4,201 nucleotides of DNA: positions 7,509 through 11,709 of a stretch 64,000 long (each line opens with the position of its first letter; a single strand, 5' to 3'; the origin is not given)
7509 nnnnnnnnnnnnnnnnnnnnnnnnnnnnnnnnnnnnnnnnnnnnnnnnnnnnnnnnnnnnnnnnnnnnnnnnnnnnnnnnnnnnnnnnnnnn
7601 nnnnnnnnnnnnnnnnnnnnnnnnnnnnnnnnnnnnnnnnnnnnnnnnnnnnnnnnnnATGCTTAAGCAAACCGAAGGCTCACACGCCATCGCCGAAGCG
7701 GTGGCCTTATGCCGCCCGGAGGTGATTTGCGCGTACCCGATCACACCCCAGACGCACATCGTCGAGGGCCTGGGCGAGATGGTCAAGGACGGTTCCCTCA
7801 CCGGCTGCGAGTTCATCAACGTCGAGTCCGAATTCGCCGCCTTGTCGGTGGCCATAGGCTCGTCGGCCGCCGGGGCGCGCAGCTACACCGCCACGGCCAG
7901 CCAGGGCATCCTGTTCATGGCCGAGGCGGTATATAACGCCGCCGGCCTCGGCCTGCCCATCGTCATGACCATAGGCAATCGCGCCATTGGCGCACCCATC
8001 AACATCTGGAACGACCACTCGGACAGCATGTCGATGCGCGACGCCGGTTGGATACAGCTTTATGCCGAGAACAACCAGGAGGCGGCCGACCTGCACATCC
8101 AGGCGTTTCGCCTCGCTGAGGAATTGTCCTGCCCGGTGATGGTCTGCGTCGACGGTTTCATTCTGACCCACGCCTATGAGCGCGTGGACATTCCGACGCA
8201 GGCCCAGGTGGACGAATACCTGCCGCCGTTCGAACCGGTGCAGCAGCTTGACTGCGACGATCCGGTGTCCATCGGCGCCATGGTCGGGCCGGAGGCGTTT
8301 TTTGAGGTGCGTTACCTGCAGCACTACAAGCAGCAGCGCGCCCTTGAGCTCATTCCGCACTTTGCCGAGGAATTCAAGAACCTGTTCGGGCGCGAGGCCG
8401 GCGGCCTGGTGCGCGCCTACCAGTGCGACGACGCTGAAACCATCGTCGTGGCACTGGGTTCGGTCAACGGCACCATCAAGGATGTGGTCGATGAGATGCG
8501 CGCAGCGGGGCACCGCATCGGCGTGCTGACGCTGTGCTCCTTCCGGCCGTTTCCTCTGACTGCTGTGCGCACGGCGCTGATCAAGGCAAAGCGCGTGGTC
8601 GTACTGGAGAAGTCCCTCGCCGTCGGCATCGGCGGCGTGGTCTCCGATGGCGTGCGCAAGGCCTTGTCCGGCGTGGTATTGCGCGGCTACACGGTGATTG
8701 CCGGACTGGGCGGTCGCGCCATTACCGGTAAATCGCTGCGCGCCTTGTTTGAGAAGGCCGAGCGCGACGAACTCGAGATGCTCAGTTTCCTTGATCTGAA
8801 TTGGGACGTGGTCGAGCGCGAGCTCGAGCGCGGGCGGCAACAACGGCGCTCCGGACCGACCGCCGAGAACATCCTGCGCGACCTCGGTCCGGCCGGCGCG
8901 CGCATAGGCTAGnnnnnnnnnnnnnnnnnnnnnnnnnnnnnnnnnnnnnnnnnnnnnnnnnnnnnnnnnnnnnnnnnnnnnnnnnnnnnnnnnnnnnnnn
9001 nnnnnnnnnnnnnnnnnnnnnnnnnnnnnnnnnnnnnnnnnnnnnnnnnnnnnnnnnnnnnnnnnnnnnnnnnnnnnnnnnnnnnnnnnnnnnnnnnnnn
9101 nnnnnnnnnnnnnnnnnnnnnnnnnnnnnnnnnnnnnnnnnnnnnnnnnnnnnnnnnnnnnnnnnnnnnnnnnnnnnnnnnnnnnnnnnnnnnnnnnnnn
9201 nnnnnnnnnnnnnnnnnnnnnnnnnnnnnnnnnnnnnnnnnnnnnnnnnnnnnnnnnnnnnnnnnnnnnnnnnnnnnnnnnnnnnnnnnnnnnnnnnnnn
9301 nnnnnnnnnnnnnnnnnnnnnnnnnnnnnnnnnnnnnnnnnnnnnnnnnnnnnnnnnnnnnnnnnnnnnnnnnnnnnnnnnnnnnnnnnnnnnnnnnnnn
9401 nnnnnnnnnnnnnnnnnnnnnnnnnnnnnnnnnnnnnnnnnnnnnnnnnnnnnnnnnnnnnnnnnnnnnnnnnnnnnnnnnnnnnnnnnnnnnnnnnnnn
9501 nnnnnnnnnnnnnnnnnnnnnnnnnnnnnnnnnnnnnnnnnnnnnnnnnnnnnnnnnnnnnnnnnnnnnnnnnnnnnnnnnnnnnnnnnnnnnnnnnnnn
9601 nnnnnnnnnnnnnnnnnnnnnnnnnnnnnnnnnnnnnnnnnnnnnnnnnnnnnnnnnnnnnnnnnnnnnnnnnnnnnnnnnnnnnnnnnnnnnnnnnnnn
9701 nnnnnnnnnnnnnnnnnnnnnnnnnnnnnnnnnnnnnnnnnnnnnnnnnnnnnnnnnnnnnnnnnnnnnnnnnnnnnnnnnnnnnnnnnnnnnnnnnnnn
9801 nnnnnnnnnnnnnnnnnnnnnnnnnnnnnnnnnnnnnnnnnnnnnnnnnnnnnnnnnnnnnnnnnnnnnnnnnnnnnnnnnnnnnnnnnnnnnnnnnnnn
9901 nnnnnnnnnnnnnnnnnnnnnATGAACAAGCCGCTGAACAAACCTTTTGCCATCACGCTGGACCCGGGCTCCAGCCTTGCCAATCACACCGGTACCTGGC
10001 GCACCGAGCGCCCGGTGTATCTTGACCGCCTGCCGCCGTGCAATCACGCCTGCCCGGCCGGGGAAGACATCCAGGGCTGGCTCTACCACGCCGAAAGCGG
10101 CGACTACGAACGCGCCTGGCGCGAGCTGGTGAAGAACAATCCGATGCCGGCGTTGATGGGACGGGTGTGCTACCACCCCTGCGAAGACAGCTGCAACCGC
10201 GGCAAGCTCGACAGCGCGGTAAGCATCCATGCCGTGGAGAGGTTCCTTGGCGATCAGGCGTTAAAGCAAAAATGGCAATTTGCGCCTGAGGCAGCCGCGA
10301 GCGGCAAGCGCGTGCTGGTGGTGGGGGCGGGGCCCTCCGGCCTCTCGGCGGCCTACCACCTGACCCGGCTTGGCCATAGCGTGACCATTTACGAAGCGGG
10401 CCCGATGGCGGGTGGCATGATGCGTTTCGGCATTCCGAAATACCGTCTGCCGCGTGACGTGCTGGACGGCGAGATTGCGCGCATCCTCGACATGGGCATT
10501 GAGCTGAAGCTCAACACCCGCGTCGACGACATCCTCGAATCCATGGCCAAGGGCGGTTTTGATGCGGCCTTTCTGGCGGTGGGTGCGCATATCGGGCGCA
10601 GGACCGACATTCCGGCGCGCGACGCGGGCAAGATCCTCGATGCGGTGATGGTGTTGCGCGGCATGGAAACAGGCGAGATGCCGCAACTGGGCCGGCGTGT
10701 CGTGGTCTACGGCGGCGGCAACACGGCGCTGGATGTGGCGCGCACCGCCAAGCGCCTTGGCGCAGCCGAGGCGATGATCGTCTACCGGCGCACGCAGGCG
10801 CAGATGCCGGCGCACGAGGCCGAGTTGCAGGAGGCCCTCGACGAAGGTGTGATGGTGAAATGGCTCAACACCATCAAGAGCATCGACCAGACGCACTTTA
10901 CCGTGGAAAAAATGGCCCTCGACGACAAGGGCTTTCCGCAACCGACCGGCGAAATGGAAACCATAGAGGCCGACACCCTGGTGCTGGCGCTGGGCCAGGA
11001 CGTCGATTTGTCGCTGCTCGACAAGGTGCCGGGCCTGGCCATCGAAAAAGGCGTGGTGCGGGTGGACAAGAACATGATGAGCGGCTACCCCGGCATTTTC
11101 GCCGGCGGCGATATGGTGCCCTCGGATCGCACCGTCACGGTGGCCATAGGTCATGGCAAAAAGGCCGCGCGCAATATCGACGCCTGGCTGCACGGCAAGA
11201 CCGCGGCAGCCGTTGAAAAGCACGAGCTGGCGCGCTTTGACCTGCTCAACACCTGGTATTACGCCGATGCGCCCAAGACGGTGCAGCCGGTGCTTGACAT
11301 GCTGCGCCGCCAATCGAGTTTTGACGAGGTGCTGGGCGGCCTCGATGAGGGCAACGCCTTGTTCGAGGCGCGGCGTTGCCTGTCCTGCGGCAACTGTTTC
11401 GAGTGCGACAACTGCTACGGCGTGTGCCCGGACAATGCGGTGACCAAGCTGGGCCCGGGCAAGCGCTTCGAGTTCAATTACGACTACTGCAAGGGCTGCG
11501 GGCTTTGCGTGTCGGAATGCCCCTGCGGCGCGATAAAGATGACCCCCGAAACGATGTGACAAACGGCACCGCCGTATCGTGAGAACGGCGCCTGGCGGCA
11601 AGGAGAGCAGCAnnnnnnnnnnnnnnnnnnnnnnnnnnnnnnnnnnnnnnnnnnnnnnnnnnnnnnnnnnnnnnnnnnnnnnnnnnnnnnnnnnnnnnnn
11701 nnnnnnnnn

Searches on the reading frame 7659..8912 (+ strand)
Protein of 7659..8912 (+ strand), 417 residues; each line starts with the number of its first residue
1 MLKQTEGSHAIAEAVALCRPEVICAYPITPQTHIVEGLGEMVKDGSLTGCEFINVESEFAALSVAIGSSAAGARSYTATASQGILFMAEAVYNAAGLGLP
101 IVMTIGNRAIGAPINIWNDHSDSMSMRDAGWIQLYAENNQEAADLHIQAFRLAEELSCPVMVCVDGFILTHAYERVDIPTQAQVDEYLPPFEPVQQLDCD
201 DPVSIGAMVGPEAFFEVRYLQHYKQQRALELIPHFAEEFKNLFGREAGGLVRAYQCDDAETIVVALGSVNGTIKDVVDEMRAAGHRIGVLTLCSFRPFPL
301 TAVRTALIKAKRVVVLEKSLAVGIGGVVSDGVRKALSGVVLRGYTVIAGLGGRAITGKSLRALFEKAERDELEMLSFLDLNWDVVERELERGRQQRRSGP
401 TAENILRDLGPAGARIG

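Call 3: search_protein_families(library=pfam, proteins=[window:7659-8912:+])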
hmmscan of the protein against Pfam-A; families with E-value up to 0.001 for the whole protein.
window:7659-8912:+ (417 aa): 3 families
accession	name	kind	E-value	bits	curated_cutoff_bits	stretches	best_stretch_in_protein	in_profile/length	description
PF01855.24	POR_N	-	1.3e-68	231.6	27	1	14-227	2-221/231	Pyruvate flavodoxin/ferredoxin oxidoreductase, thiamine diP-bdg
PF17147.9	PFOR_II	-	6.7e-23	81.4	27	1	259-357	1-99/102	Pyruvate:ferredoxin oxidoreductase core domain II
PF02780.25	Transketolase_C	-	3e-05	24.4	25.9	1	256-334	7-86/124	Transketolase, C-terminal domain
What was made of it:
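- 7659..8912 (+): porA, oxidoreductase alpha subunit. Pfam POR_N + PFOR_II (call 3).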

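Call 5: search_protein_families(library=ncbifam, proteins=[window:7659-8912:+], max_evalue=0.00001)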
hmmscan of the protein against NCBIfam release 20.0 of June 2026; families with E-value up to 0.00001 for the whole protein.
window:7659-8912:+ (417 aa): 13 families
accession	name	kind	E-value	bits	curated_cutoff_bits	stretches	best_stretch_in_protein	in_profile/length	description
NF040682.1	PorA_Arch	equivalog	2.9e-135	451.1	550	1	3-380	4-385/387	pyruvate synthase subunit PorA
NF006233.0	PRK08367.1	equivalog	1.2e-107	360.2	625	1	6-385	8-389/394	pyruvate ferredoxin oxidoreductase subunit alpha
NF006232.0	PRK08366.1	equivalog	2.4e-87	293.1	646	1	4-366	9-373/394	2-ketoisovalerate ferredoxin oxidoreductase subunit alpha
NF007201.0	PRK09622.1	equivalog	6.6e-84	282.2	590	1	6-370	14-381/405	2-oxoacid:ferredoxin oxidoreductase subunit alpha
NF045764.1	PhenlGlyoxDHPadG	equivalog_domain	1.7e-79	267.1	700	1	5-367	5-379/398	NADH-dependent phenylglyoxylate dehydrogenase subunit alpha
NF045791.1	OxalOxredalpha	equivalog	3.7e-76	256.7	500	1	3-366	5-374/395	oxalate oxidoreductase subunit alpha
TIGR02176.1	pyruv_ox_red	equivalog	3.3e-43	147.8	911.35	1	3-391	2-402/1167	pyruvate:ferredoxin (flavodoxin) oxidoreductase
NF005507.0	PRK07119.1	subfamily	1.8e-34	119.1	399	1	6-320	8-308/352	3-methyl-2-oxobutanoate dehydrogenase subunit VorB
NF006412.0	PRK08659.1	equivalog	2.5e-34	119.1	411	1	6-320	9-336/378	2-oxoacid:acceptor oxidoreductase subunit alpha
TIGR03710.1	OAFO_sf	subfamily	2.1e-30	105.8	482.75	2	6-183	197-376/561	2-oxoacid:acceptor oxidoreductase subunit alpha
NF007206.0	PRK09627.1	equivalog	2.8e-26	92.3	579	2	6-186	7-189/375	2-oxoglutarate synthase subunit alpha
NF041170.1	Oxoac_fdxalpha_Archa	equivalog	8e-21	74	800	2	22-183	255-429/636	2-oxoacid:ferredoxin oxidoreductase subunit alpha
TIGR03336.1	IOR_alpha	equivalog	6.7e-12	44.5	650.9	1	7-318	7-287/595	indolepyruvate ferredoxin oxidoreductase subunit alpha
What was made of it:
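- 7659..8912 (+): Best NCBIfam hits are pyruvate-type PorA, below the equivalog cut-offs (call 5).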

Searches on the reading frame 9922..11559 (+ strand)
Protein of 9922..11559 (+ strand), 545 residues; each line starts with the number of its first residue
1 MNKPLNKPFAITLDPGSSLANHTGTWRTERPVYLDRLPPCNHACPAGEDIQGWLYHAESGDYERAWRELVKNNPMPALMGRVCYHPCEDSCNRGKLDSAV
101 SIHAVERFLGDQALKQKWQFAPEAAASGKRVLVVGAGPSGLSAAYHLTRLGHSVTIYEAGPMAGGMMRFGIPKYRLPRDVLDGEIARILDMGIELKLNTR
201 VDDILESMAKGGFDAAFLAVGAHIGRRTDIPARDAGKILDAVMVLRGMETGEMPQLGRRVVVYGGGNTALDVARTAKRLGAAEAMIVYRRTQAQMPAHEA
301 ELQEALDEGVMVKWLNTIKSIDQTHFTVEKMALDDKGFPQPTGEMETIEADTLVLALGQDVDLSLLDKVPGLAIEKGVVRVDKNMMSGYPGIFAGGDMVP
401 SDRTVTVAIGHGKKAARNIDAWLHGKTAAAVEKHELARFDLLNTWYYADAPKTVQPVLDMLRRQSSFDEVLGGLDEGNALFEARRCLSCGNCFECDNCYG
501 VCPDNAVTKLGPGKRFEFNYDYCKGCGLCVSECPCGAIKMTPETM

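Call 3: search_protein_families(library=pfam, proteins=[window:9922-11559:+])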
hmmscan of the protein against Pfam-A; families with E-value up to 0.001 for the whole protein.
window:9922-11559:+ (545 aa): 24 families
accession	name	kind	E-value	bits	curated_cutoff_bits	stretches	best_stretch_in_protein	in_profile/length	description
PF07992.20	Pyr_redox_2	-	8.6e-33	114.4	26.1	1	130-412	2-291/291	Pyridine nucleotide-disulphide oxidoreductase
PF14691.11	Fer4_20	-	6.2e-20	71.5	25.8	1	38-117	30-112/113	Dihydroprymidine dehydrogenase domain II, 4Fe-4S cluster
PF13738.12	Pyr_redox_3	-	1.5e-13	51.2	30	2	257-396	164-305/305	Pyridine nucleotide-disulphide oxidoreductase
PF00070.33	Pyr_redox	-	2.9e-12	47.4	22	2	130-161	1-32/82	Pyridine nucleotide-disulphide oxidoreductase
PF01266.30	DAO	-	3.2e-10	40.5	27.9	1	130-164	1-35/353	FAD dependent oxidoreductase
PF13450.12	NAD_binding_8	-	1.4e-09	38.5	21.9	1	133-168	1-36/68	NAD(P)-binding Rossmann-like domain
PF14697.11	Fer4_21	-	2.8e-07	31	35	1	491-540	7-59/59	4Fe-4S dicluster domain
PF12831.13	FAD_oxidored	-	2.9e-07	30.6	27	1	131-167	2-38/416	FAD dependent oxidoreductase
PF01593.30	Amino_oxidase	-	3.7e-07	30.2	19.8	1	139-166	2-29/443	Flavin containing amine oxidoreductase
PF00037.32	Fer4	-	1.5e-06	28.2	21.1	1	517-539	2-24/24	4Fe-4S binding domain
PF01262.27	AlaDh_PNT_C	-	1.7e-05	24.8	23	0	130-159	30-59/214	Alanine dehydrogenase/PNT, C-terminal domain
PF12837.12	Fer4_6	-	1.8e-05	24.9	25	1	516-538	2-24/24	4Fe-4S binding domain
PF13237.11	Fer4_10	-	2.9e-05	24.3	25.5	1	491-534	8-53/53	4Fe-4S dicluster domain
PF12838.12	Fer4_7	-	3.2e-05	24.8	27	1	491-537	1-52/52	4Fe-4S dicluster domain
PF03486.20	HI0933_like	-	5.8e-05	23.1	50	1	130-164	2-36/244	HI0933-like protein Rossmann domain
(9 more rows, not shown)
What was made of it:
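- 9922..11559 (+): GltD/NfnB-like FAD/NAD(P)H oxidoreductase fused to the PorD (2x[4Fe-4S]) delta subunit. Pfam Fer4_20 + Pyr_redox_2 + Fer4 (call 3).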

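Call 5: search_protein_families(library=ncbifam, proteins=[window:9922-11559:+], max_evalue=0.00001)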
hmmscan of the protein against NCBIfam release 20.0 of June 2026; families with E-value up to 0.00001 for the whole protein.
window:9922-11559:+ (545 aa): 63 families (the best 25 are shown)
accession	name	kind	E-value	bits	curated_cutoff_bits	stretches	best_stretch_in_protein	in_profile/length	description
NF009410.0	PRK12771.1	subfamily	2.6e-235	782.3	516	1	12-543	22-565/566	NAD(P)-binding protein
NF009454.0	PRK12814.1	equivalog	2.6e-112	376.3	916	1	36-498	100-580/657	putative NADPH-dependent glutamate synthase small subunit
TIGR03315.1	Se_ygfK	equivalog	4.2e-86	289.3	835.3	1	31-535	438-935/1012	putative selenate reductase subunit YgfK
NF009414.0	PRK12778.1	equivalog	1e-85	288.5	1103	1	38-424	337-750/752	bifunctional dihydroorotate dehydrogenase B NAD binding subunit/NADPH-dependent glutamate synthase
NF010590.0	PRK13984.1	equivalog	9.3e-79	265.1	946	1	40-426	198-609/611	putative oxidoreductase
TIGR01316.1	gltA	equivalog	3.1e-77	260.3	471.75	1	37-423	35-449/449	NADPH-dependent glutamate synthase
NF009413.0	PRK12775.1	equivalog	8e-72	242.4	1895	1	38-440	339-771/1006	putative trifunctional 2-polyprenylphenol hydroxylase/glutamate synthase subunit beta/ferritin domain-containing protein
TIGR01318.1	gltD_gamma_fam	subfamily_domain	3.8e-68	230.2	482.95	1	24-424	35-466/467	glutamate synthase, small subunit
NF009408.0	PRK12769.1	equivalog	7.4e-61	206.1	1003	1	40-427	236-655/659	formate-dependent uric acid utilization protein AegA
NF009415.0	PRK12779.1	equivalog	7.3e-56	189.6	1519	1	43-421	213-624/944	putative bifunctional glutamate synthase subunit beta/2-polyprenylphenol hydroxylase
TIGR01317.1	GOGAT_sm_gam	subfamily_domain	2.5e-51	175.1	447.7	1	38-284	50-310/485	glutamate synthase small subunit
NF009409.0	PRK12770.1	subfamily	1.3e-50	172.5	343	1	116-428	6-355/360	putative glutamate synthase subunit beta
NF009451.0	PRK12809.1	equivalog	4.5e-49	167.3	1154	1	18-423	197-634/639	formate-dependent uric acid utilization protein YgfT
NF045663.1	diclust_near_Sec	equivalog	2.7e-46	158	530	2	35-223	15-200/759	pyridine nucleotide-disulfide oxidoreductase/dicluster-binding protein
NF040684.1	PorD_Arch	equivalog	8.3e-22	77.1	120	1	486-543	28-84/85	pyruvate synthase subunit PorD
TIGR02179.1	PorD_KorD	subfamily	1.2e-18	67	60.05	1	490-544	25-78/78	2-oxoacid:acceptor oxidoreductase, delta subunit, pyruvate/2-ketoisovalerate family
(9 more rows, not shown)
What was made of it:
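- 9922..11559 (+): NF009410 at 782 bits and PorD TIGR02179 at 67 bits, cut-off 60 (call 5).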

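Call 9: find_related_loci(query=window:9922-11559:+, collection=genome_contigs, flank=10000)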
Query window:9922-11559:+ (545 aa) in genome_contigs; peptide patterns used: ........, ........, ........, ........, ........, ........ (x = any residue, [..] = any of these).
600 stretches matched a pattern (row limit reached: there are more); 598 encode a relative of the query (tblastn E <= 1e-3); the best 80 are kept; 80 distinct loci.
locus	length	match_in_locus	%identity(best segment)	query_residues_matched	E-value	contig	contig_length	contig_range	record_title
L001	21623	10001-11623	81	5-545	0e+0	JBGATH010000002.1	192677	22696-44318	MAG: Usitatibacteraceae bacterium isolate MAG_AAO_H10.14 AAOH10-14_opera_contig_372, whole genome shotgun sequence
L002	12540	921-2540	81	5-544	0e+0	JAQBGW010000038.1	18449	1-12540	MAG: Betaproteobacteria bacterium isolate MAG_451_bin-14 451_bin-14_ctg-038, whole genome shotgun sequence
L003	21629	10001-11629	78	3-545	0e+0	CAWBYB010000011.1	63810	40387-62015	MAG: uncultured beta proteobacterium isolate MFD05442.bin.2.174 genome assembly, contig: contig_73615, whole genome shot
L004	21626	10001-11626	76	5-545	0e+0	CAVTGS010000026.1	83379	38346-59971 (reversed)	MAG: uncultured beta proteobacterium isolate MFD06435.bin.2.8 genome assembly, contig: contig_64305, whole genome shotgu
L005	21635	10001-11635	75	1-545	0e+0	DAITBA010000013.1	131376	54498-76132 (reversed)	MAG TPA_asm: Rhodocyclaceae bacterium isolate CTOTU46452 NODE_25_length_131376_cov_16.842775, whole genome shotgun seque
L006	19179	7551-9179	77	4-545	0e+0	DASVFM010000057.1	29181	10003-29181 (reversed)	MAG TPA_asm: Casimicrobiaceae bacterium isolate SMAG_U2089 k141_511186, whole genome shotgun sequence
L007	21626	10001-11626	77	5-545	0e+0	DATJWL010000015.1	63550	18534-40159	MAG TPA_asm: Casimicrobiaceae bacterium isolate SMAG_U15098 k141_10434, whole genome shotgun sequence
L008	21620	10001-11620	76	5-545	0e+0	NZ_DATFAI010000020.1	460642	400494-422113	MAG: Noviherbaspirillum sp. isolate SMAG_U8497 k141_654848, whole genome shotgun sequence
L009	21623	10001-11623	76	5-545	0e+0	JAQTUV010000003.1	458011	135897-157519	MAG: Sideroxydans sp. isolate STB_72 NODE_36_length_458011_cov_17.891486_Sandtown_B, whole genome shotgun sequence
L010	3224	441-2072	75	2-545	0e+0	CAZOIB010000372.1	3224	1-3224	MAG TPA_asm: uncultured Lysobacter sp. isolate binchicken_co200_32 genome assembly, contig: k141_533190, whole genome sh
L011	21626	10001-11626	76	5-545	0e+0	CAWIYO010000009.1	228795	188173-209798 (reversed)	MAG: uncultured beta proteobacterium isolate MFD05942.bin.2.127 genome assembly, contig: contig_59557, whole genome shot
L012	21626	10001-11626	77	5-545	0e+0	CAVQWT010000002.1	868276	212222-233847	MAG: uncultured beta proteobacterium isolate MFD00032.bin.1.80 genome assembly, contig: contig_14070, whole genome shotg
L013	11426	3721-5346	75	5-545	0e+0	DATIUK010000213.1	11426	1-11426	MAG TPA_asm: Casimicrobiaceae bacterium isolate SMAG_U15979 k141_742893, whole genome shotgun sequence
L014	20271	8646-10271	77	5-545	0e+0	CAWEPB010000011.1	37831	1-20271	MAG: uncultured beta proteobacterium isolate MFD04716.bin.1.370 genome assembly, contig: contig_42663, whole genome shot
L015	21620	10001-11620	76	5-545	0e+0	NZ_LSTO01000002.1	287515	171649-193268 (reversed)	Noviherbaspirillum denitrificans strain TSA40 Contig02, whole genome shotgun sequence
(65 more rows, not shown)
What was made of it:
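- The same operon occurs in autotrophic Gallionellaceae and Sideroxydans, and in Accumulibacter and Propionivibrio MAGs (call 9).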

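Call 49: search_solved_structures(query=window:9922-11559:+, max_evalue=1e-10)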
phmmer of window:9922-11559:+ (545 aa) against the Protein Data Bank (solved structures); distinct sequences matched with E-value up to 1e-10: 16.
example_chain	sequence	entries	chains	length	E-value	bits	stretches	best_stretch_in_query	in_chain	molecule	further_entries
9bov_A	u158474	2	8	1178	1.1e-93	317.9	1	36-533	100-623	Molybdopterin oxidoreductase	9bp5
9n5u_A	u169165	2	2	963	1.5e-90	307.5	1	33-430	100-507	NfnA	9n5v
8oh5_C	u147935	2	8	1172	7.2e-87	295.4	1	35-534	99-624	Formate dehydrogenase-O, major subunit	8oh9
4ylf_B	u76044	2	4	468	2.4e-66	227.6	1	39-426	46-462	Dihydropyrimidine dehydrogenase subunit A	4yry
5jca_L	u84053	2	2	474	3.4e-66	227.1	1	38-423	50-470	NADH-dependent Ferredoxin:NADP Oxidoreductase (NfnI) subunit alpha | NADH-dependent Ferredoxin:NADP Oxidoreductase subunit alpha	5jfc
5vj7_A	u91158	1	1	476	7e-61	209.6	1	38-424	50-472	Oxidoreductase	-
2vdc_G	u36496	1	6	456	1.1e-42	149.5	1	37-431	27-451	GLUTAMATE SYNTHASE [NADPH] SMALL CHAIN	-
6s6s_G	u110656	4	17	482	1.6e-42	149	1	37-431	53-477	Glutamate synthase [NADPH] small chain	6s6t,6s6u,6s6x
7mfm_I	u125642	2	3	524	4.4e-37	131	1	43-281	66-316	Glutamate synthase (NADPH) small chain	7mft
1h7x_A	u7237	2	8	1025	8.6e-34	120.2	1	39-436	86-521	DIHYDROPYRIMIDINE DEHYDROGENASE | Dihydropyrimidine dehydrogenase [NADP(+)]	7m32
7m31_A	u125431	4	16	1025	8.6e-34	120.2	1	39-436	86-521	Dihydropyrimidine dehydrogenase [NADP(+)]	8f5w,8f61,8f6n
1gt8_A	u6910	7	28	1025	8.6e-34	120.2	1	39-436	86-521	DIHYDROPYRIMIDINE DEHYDROGENASE | Dihydropyrimidine dehydrogenase [NADP(+)]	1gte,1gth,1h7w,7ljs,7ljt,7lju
9bt4_G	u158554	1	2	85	2.9e-16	62.3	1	491-543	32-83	Pyruvate:Ferredoxin Oxidoreductase, subunit delta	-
6qkg_A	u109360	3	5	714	2e-14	56.2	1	90-374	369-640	NCR A | NCR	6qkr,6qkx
2zbw_A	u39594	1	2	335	1e-12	50.6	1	126-417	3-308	Thioredoxin reductase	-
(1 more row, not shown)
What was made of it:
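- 9922..11559 (+): PDB NfnB 4ylf_B at 228 bits and PFOR delta 9bt4_G at 62 bits (call 49).
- PorD fused to an NfnB/GltD-like flavoprotein: calls 5 and 49. The flavoprotein resembles the bifurcating NfnB subunit (call 49).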
